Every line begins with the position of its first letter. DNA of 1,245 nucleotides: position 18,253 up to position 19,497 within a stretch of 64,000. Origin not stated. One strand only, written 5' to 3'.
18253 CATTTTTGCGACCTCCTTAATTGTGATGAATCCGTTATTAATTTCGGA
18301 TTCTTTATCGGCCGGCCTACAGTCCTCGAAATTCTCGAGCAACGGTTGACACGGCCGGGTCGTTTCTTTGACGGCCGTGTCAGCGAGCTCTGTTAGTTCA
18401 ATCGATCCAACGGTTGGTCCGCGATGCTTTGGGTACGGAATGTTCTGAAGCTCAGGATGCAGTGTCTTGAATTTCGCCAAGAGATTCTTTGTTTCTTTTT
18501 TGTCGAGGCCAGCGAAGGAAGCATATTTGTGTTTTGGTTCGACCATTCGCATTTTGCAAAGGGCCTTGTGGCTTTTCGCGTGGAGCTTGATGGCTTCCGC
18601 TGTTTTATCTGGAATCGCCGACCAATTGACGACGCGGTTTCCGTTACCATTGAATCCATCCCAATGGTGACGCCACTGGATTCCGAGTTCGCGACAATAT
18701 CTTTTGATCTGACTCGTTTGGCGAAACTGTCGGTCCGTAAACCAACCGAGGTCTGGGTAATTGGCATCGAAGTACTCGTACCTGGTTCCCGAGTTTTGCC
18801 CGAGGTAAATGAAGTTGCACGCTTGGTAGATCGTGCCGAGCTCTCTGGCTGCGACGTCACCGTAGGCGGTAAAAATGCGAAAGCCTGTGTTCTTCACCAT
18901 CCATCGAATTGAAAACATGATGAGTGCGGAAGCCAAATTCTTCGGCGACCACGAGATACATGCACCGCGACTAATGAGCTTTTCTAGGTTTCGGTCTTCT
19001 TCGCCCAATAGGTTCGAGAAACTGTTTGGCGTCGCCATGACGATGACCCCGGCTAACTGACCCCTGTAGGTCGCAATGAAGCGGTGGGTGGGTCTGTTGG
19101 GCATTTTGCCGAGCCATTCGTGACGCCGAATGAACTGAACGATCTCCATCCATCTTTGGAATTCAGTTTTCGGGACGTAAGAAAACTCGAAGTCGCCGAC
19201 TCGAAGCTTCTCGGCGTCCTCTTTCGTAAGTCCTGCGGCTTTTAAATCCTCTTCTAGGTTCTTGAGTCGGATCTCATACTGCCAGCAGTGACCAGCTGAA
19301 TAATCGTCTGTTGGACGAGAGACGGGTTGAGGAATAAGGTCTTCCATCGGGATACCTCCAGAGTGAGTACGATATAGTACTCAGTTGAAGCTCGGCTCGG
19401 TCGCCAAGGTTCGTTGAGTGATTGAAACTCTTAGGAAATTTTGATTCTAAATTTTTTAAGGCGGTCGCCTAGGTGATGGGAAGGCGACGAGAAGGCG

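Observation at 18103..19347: Mom-like GNAT domain fused to an Xis-type HTH, leading a two-recombinase operon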

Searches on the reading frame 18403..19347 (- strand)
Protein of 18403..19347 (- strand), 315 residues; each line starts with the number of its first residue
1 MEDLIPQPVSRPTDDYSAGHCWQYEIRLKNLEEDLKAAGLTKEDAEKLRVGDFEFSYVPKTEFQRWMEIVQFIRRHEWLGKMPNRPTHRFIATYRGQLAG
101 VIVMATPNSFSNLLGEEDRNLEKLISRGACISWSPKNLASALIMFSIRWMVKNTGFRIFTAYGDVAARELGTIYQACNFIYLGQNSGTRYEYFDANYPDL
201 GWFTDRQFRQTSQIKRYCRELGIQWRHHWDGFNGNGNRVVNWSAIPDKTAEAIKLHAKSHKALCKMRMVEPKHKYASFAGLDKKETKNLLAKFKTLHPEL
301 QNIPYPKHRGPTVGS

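Call 37: search_protein_representatives(alignment_id=A2)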
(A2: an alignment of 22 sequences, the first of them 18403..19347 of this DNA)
Query: 22 sequences, 303 profile positions. Proteins with E-value up to 0.001 (for the whole library): 1058; up to 1e-10: 516; up to 1e-30: 165. The best 150 are listed.
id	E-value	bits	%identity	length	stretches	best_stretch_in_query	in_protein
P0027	7.0e-158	541.0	-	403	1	6-301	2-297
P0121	3.8e-126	436.8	-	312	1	4-300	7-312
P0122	6.4e-123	426.1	-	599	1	12-299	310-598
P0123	3.4e-121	420.5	-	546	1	6-298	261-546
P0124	8.1e-121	419.3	-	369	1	6-296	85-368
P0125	2.6e-117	407.7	-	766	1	7-297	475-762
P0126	1.5e-116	405.2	-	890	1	8-296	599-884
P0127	2.6e-113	394.6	-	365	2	31-298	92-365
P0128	1.6e-112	392.1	-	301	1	11-300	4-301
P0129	2.7e-111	388.0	-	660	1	10-298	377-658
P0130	5.4e-110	383.7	-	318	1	73-301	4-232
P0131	6.5e-110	383.5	-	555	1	13-300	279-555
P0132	6.0e-109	380.3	-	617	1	4-296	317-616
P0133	7.6e-109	379.9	-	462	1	5-287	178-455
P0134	8.4e-109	379.8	-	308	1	4-300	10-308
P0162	5.9e-74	265.4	-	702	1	12-297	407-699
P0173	4.0e-69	249.5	-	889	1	10-299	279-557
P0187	9.5e-61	222.0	-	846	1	15-296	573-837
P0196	2.6e-58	214.0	-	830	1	27-281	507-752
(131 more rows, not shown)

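Call 38: search_protein_families(library=pfam, proteins=[P0122, P0123, P0125, P0126, P0129, P0131, P0162, P0173, P0187, P0196], max_evalue=0.001)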
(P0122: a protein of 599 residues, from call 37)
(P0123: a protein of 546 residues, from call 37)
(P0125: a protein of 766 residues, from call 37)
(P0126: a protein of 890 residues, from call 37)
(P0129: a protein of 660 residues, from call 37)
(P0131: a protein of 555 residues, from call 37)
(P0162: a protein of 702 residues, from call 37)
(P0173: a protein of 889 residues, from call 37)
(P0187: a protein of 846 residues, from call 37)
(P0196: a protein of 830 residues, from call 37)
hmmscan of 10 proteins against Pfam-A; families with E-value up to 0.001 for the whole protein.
P0122 (599 aa): 2 families
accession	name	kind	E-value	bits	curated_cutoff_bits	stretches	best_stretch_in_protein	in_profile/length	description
PF25680.1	Mom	-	4.5e-12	46.5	27.1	1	427-482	79-135/202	Mom protein family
PF17762.8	HTH_ParB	-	6.9e-05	23.4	22.6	1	153-228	21-98/102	ParB HTH domain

P0123 (546 aa): 2 families
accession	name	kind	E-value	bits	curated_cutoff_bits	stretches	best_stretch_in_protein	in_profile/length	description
PF24308.1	DUF7487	-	1.3e-23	84.5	27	2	87-168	25-110/220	Family of unknown function (DUF7487)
PF25680.1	Mom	-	1.6e-13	51.3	27.1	1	312-524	10-190/202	Mom protein family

P0125 (766 aa): 3 families
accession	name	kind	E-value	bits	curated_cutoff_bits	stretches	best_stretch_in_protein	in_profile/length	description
PF24308.1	DUF7487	-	3.2e-44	151.9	27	3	247-350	2-105/220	Family of unknown function (DUF7487)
PF25680.1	Mom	-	9.7e-10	38.9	27.1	1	529-648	10-133/202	Mom protein family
PF04480.18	DUF559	-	0.00099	19.4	20.6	0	352-405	14-67/109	Protein of unknown function (DUF559)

P0126 (890 aa): 1 family
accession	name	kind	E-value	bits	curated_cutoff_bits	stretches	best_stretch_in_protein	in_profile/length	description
PF25680.1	Mom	-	2.8e-11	43.9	27.1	1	678-770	36-132/202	Mom protein family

P0129 (660 aa): 2 families
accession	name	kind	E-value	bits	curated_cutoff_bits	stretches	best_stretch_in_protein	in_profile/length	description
PF24308.1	DUF7487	-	5.1e-35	121.8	27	2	149-354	1-220/220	Family of unknown function (DUF7487)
PF25680.1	Mom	-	2.4e-07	31.1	27.1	1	459-635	51-192/202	Mom protein family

P0131 (555 aa): 2 families
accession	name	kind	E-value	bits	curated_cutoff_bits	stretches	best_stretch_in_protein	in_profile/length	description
PF25680.1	Mom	-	9.6e-10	38.9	27.1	1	320-528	14-190/202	Mom protein family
PF24308.1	DUF7487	-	0.00053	20.4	27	1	192-254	157-220/220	Family of unknown function (DUF7487)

P0162 (702 aa): 1 family
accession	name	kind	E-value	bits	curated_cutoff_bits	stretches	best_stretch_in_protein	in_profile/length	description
PF25680.1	Mom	-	1.1e-08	35.4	27.1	1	495-598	44-149/202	Mom protein family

P0173 (889 aa): 3 families
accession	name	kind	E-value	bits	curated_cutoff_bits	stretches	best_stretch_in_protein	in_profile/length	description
PF25680.1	Mom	-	4.3e-11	43.3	27.1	1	325-469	8-155/202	Mom protein family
PF13711.11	DUF4160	-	1.1e-09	38.7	23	1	744-800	10-64/65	Domain of unknown function (DUF4160)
PF10387.14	DUF2442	-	0.00043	20.9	23.9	0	819-877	3-69/72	Protein of unknown function (DUF2442)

P0187 (846 aa): 3 families
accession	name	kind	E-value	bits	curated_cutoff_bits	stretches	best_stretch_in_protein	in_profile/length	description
PF25680.1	Mom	-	1.8e-10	41.2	27.1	1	668-728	72-133/202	Mom protein family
PF18741.7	MTES_1575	-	7.3e-07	29.6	38.2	1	299-403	2-96/96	REase_MTES_1575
PF24308.1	DUF7487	-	7.6e-05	23.2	27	1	249-287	23-84/220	Family of unknown function (DUF7487)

P0196 (830 aa): 2 families
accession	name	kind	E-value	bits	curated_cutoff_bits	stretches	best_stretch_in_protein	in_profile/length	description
PF24308.1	DUF7487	-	1.3e-29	104.1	27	2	190-300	3-113/220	Family of unknown function (DUF7487)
PF25680.1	Mom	-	3.2e-10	40.4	27.1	1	591-662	71-143/202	Mom protein family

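Call 57: search_solved_structures(query=A2, max_evalue=1, show_alignments=1)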
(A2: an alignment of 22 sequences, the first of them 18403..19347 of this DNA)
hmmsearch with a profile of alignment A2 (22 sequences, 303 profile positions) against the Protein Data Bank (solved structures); distinct sequences matched with E-value up to 1: 1.
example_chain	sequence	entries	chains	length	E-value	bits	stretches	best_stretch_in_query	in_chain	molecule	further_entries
8bv8_A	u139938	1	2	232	0.39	13.1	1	150-184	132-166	Methylcarbamoylase mom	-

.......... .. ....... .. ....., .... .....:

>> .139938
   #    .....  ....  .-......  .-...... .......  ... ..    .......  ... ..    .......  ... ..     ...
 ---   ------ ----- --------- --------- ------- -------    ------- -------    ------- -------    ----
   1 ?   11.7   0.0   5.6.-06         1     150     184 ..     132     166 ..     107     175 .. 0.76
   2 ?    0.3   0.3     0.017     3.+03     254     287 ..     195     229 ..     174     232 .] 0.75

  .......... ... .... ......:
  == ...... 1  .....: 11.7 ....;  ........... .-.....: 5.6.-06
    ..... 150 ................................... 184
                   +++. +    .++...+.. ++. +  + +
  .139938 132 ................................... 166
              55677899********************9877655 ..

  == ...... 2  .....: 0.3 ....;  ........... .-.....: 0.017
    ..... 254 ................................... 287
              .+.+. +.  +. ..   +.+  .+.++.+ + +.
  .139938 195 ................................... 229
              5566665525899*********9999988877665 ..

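Call 58: search_dna_similar(query=window:18403-19347:-, collection=phages, mode=protein, max_evalue=0.001, max_rows=25)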
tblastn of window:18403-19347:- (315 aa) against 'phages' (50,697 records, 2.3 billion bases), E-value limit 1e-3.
Records with a match: 27; places in all: 27; records where one place covers at least 80% of the query: 1.
Best place of each record, by identity: <60% 27.
By first word of the organism name: Klebsiella 8; Microbacterium 6; Synechococcus 3; Polaribacter 2; Bacillus 2; Vibrio 1; Phage 1; Cyanophage 1; Pantoea 1; Staphylococcus 1; and 1 more.
By host as written in the record: Klebsiella pneumoniae 5; Microbacterium paraoxydans NRRL B-14843 5; - 3; Synechococcus sp. WH8109 3; Klebsiella sp. 2; Bacillus sp. 2; Staphylococcus aureus ZH 2 1; Panteoa sp. Environmental Isolate 1; and 5 more.
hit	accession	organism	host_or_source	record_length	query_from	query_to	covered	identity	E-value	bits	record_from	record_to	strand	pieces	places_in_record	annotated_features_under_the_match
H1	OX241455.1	Vibrio phage 501E54-1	Seawater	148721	16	309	93%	44.4%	3e-75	256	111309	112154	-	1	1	conserved hypothetical protein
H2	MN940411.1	Phage f2b1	Staphylococcus aureus ZH 2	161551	21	190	54%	28.3%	1e-10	69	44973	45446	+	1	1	hypothetical protein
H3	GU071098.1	Synechococcus phage S-SSM7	Synechococcus sp. WH8109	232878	49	199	48%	29.7%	5e-6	54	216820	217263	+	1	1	hypothetical protein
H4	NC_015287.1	Synechococcus phage S-SSM7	Synechococcus sp. WH8109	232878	49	199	48%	29.7%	5e-6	54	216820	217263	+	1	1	Mom-like DNA modification protein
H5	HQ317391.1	Cyanophage S-SSM6a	Synechococcus sp. WH8109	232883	49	199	48%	29.7%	5e-6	54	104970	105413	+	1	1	hypothetical protein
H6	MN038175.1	Pantoea phage Phynn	Panteoa sp. Environmental Isolate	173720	52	195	46%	29.7%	4e-9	64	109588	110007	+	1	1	163: hypothetical protein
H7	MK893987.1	Staphylococcus phage PMBT8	Staphylococcus hyicus 07/02 4A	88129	51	189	44%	30.0%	6e-6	54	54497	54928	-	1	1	hypothetical protein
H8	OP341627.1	Geobacillus phage vB_GthS_PK3.6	Geobacillus thermodenitrificans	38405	48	189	45%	26.2%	3e-8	61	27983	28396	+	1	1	hypothetical protein | HNH endonuclease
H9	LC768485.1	Klebsiella phage phiKp_21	Klebsiella pneumoniae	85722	68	189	39%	30.2%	1e-8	62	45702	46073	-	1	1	hypothetical protein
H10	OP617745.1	Klebsiella phage KP13-7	Klebsiella pneumoniae KP13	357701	68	189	39%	30.2%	1e-8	62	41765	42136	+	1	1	hypothetical protein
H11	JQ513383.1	Klebsiella phage vB_KleM_RaK2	Klebsiella sp.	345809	68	189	39%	30.2%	2e-8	62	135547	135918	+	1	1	hypothetical protein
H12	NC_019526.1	Klebsiella phage vB_KleM_RaK2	Klebsiella sp.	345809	68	189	39%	30.2%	2e-8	62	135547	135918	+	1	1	Mom-like DNA modification protein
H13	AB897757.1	Klebsiella phage K64-1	Klebsiella pneumoniae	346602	68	189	39%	30.2%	2e-8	62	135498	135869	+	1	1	none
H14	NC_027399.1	Klebsiella phage K64-1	Klebsiella pneumoniae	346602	68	189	39%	30.2%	2e-8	62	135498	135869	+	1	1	Mom-like DNA modification enzyme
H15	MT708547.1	Klebsiella phage Muenster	Klebsiella pneumoniae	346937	68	189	39%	30.2%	2e-8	62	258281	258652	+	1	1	Mom-like DNA modification enzyme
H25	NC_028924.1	Polaribacter phage P12002L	seawater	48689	95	186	29%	32.3%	8e-5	50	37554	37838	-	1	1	Mom-like DNA modification protein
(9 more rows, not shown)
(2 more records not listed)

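Call 59: search_dna_similar(query=window:18403-19347:-, collection=plasmids, mode=protein, max_evalue=0.001, max_rows=25)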
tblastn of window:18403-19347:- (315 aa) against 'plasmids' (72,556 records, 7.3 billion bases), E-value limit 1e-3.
No match.

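Call 60: get_annotated_region(hit=H1, flank=4000)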
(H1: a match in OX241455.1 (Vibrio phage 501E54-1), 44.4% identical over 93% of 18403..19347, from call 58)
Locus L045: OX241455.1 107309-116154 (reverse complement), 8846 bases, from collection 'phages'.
description: Vibrio phage 501E54-1 genome assembly, chromosome: VP115E34_1.
organism: Vibrio phage 501E54-1 (NCBI taxid 2963209)
taxonomy: Viruses; Duplodnaviria; Heunggongvirae; Uroviricota; Caudoviricetes
host: -; source: Seawater; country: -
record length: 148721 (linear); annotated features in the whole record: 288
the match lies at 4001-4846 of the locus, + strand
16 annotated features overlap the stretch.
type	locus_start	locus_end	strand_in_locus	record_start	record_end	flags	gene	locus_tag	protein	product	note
CDS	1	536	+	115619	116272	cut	-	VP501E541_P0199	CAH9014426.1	conserved hypothetical protein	-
CDS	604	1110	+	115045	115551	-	-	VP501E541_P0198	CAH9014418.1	putative spore_SleB, spore cortex-lytic enzyme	-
CDS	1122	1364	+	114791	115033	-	-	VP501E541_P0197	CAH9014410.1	hypothetical protein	-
CDS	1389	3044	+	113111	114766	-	-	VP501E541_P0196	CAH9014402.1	putative phage DNA transfer protein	-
CDS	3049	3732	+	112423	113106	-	-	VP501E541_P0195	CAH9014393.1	putative endonuclease subunit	-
CDS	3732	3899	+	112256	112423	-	-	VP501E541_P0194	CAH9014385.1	hypothetical protein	-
CDS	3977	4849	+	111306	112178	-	-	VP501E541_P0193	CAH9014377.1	conserved hypothetical protein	-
CDS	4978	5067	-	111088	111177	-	-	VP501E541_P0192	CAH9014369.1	hypothetical protein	-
CDS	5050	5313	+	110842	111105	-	-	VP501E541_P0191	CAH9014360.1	conserved hypothetical protein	-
CDS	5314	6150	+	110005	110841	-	-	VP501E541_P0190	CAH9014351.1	putative thymidylate synthase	-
CDS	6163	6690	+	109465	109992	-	-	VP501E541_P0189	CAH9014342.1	putative gp125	-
CDS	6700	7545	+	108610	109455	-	-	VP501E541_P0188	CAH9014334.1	putative Dam family site-specific DNA-(adenine-N6)-methyltransferase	-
CDS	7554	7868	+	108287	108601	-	-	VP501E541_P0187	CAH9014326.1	conserved hypothetical protein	-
CDS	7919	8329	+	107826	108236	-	-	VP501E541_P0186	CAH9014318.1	putative coil containing protein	-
CDS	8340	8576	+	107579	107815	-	-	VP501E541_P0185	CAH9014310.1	conserved hypothetical protein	-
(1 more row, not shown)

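Call 61: get_annotated_region(hit=H4, flank=600)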
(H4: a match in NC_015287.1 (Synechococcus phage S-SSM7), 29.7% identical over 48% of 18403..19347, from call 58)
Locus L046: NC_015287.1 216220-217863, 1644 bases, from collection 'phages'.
description: Synechococcus phage S-SSM7, complete genome.
organism: Synechococcus phage S-SSM7 (NCBI taxid 445686)
taxonomy: Viruses; Duplodnaviria; Heunggongvirae; Uroviricota; Caudoviricetes; Kyanoviridae; Lipsvirus; Lipsvirus ssm7
host: Synechococcus sp. WH8109; source: Sargasso Sea; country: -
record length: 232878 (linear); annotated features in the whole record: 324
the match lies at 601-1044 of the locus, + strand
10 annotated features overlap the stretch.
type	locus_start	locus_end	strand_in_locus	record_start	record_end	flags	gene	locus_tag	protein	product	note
CDS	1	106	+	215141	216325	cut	psbA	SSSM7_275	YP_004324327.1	photosystem II D1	T4-LIKE GC: 280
tRNA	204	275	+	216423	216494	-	-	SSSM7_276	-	tRNA-Ile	-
CDS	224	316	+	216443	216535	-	-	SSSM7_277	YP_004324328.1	hypothetical protein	T4-LIKE GC: 1388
tRNA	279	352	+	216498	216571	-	-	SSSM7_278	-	tRNA-Thr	-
tRNA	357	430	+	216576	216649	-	-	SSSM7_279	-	tRNA-Arg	-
tRNA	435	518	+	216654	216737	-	-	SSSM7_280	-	tRNA-Leu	-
CDS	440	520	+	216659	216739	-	-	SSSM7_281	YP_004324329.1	hypothetical protein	T4-LIKE GC: 1389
CDS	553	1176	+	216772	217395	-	-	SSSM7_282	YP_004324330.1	Mom-like DNA modification protein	T4-LIKE GC: 1390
CDS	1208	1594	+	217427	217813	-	-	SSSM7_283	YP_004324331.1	hypothetical protein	T4-LIKE GC: 410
CDS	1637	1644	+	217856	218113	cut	nrdC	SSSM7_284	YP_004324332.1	glutaredoxin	T4-LIKE GC: 311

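Call 62: get_annotated_region(hit=H12, flank=600)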
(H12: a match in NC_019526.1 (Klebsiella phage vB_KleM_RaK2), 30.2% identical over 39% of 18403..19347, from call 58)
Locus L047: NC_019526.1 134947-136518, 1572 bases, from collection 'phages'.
description: Enterobacteria phage vB_KleM-RaK2, complete genome.
organism: Klebsiella phage vB_KleM_RaK2 (NCBI taxid 1147094)
taxonomy: Viruses; Duplodnaviria; Heunggongvirae; Uroviricota; Caudoviricetes; Alcyoneusvirus; Alcyoneusvirus RaK2
host: Klebsiella sp.; source: -; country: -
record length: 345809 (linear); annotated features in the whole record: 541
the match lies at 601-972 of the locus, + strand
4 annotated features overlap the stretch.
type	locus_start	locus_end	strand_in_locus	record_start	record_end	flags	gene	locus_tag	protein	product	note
CDS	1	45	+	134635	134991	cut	-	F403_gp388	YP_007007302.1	hypothetical protein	ORF147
CDS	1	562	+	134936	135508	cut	frd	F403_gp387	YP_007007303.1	dihydrofolate reductase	similar to Aeromonas phage phiAS5 Frd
CDS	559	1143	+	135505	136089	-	-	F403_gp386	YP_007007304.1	Mom-like DNA modification protein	ORF149; similar to Vibrio phage ICP1_2006_D TUST1-191_00510 putative uncharacterized protein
CDS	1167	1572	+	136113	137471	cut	dda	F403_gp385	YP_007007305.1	DNA helicase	similar to Vibrio phage KVP40 Dda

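Call 63: get_annotated_region(hit=H2, flank=600)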
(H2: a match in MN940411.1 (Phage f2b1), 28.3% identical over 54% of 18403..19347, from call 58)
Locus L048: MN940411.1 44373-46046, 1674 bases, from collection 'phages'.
description: Phage f2b1, partial genome.
organism: Phage f2b1 (NCBI taxid 2708592)
taxonomy: Viruses; Duplodnaviria; Heunggongvirae; Uroviricota; Caudoviricetes; Herelleviridae; Bastillevirinae
host: Staphylococcus aureus ZH 2; source: soil; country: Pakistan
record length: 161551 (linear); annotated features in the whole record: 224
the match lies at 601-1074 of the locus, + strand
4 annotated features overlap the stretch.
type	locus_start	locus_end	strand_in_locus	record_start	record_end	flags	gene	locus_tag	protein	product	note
CDS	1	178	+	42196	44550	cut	-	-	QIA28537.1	ribonucleoside reductase alpha subunit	-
CDS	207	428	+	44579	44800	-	-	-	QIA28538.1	hypothetical protein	-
CDS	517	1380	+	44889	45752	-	-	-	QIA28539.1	hypothetical protein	hypothetical protein DMG96_05310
CDS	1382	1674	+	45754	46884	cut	-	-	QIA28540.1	ribonucleotide reducatse subunit beta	-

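Call 64: get_annotated_region(hit=H25, flank=600)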
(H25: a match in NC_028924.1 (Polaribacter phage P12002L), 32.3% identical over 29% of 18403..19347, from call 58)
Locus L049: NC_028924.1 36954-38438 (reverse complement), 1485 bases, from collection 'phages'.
description: Polaribacter phage P12002L, complete genome.
organism: Polaribacter phage P12002L (NCBI taxid 1647386)
taxonomy: Viruses; Duplodnaviria; Heunggongvirae; Uroviricota; Caudoviricetes; Incheonvirus; Incheonvirus P12002L
host: -; source: seawater; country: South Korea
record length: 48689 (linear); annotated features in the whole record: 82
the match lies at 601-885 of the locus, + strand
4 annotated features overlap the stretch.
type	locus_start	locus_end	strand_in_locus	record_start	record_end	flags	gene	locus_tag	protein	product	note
CDS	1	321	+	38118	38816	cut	-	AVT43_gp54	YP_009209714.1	DNA methyltransferase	-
CDS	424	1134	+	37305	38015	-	-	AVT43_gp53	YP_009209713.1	Mom-like DNA modification protein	-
CDS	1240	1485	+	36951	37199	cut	-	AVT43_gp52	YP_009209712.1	hypothetical protein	-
CDS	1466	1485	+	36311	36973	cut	-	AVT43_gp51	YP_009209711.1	NinG/ Rap DNA junction specific endonuclease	-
